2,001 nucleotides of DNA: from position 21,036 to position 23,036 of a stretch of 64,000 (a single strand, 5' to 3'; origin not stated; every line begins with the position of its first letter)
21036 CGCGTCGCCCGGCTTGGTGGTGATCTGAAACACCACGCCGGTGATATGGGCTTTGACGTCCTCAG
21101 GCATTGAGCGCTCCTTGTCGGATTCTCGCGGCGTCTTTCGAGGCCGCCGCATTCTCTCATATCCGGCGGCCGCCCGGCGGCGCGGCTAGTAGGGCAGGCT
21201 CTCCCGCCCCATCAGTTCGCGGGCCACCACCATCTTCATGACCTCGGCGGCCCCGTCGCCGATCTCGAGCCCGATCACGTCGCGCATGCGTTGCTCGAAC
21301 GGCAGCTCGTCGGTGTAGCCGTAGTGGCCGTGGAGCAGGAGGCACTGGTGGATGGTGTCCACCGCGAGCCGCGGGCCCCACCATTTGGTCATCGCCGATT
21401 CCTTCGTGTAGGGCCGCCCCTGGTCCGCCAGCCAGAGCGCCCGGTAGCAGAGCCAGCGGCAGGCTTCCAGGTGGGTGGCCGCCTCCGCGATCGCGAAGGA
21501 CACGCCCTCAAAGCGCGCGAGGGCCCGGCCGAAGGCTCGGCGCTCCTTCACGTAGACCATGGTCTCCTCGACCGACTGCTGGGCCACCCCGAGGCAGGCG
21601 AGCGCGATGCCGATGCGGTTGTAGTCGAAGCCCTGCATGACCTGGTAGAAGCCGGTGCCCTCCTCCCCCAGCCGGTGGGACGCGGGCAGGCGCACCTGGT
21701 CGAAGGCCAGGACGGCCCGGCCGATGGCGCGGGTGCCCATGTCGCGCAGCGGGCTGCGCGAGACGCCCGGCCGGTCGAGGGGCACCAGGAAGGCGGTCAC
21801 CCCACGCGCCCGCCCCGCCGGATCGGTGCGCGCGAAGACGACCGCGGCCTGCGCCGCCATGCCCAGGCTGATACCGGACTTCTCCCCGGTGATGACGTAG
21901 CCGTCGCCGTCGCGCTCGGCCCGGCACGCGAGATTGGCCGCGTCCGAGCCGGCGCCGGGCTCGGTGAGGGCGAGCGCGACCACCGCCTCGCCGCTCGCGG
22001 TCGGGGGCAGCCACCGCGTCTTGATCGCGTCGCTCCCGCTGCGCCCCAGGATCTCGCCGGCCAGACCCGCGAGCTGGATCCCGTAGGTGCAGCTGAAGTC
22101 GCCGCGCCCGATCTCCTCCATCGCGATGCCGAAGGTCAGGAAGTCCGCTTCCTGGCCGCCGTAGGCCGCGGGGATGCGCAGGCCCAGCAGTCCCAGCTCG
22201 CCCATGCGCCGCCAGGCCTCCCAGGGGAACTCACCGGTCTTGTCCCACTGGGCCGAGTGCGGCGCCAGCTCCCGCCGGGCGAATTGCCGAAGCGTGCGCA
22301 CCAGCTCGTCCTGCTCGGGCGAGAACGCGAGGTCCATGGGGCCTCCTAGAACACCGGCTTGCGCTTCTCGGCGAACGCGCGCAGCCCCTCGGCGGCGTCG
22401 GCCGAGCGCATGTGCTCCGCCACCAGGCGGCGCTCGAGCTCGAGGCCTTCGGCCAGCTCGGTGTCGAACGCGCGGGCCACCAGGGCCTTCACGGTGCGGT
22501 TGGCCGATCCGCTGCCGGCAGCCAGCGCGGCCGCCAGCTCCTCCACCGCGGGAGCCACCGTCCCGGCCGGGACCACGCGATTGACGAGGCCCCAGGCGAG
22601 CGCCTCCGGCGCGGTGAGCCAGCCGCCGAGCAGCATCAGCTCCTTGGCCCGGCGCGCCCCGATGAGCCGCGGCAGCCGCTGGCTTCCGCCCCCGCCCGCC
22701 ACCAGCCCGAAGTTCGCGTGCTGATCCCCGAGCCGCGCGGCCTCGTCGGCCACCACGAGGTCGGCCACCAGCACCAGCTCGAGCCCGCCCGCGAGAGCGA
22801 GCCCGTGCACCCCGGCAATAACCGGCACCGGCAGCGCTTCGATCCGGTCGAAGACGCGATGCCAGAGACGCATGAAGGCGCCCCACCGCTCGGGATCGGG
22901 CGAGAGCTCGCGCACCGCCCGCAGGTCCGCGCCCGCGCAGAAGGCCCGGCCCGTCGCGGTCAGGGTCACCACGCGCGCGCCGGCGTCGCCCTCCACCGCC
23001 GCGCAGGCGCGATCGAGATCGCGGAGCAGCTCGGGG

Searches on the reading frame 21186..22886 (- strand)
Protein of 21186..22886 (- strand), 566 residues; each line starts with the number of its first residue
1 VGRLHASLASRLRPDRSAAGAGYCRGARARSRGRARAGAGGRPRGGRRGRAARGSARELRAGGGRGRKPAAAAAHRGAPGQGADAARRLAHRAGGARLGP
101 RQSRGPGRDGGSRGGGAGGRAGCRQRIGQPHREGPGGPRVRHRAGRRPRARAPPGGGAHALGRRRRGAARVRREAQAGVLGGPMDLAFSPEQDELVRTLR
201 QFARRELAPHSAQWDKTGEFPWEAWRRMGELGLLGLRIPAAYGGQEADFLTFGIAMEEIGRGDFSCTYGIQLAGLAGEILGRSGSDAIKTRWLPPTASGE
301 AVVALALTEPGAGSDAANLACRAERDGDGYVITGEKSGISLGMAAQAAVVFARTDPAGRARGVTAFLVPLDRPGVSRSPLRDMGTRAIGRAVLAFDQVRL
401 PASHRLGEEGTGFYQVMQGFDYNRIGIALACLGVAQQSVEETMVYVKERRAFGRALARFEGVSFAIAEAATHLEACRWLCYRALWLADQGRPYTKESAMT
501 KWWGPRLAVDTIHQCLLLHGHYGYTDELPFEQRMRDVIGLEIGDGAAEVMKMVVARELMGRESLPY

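Call 11: search_protein_families(library=pfam, proteins=[window:21186-22886:-], max_evalue=0.0001)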
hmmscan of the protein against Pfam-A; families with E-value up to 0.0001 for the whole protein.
window:21186-22886:- (566 aa): 4 families
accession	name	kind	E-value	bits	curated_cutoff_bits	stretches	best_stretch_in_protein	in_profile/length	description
PF00441.29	Acyl-CoA_dh_1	-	9e-42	143.2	22.4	1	410-558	1-149/150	Acyl-CoA dehydrogenase, C-terminal domain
PF02771.21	Acyl-CoA_dh_N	-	4.9e-34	117.5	22.9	1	189-300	1-113/113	Acyl-CoA dehydrogenase, N-terminal domain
PF02770.24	Acyl-CoA_dh_M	-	1.4e-20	73.7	33.3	1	304-398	1-97/97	Acyl-CoA dehydrogenase, middle domain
PF08028.16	Acyl-CoA_dh_2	-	4.1e-13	50.2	22.7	1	425-537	1-123/134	Acyl-CoA dehydrogenase, C-terminal domain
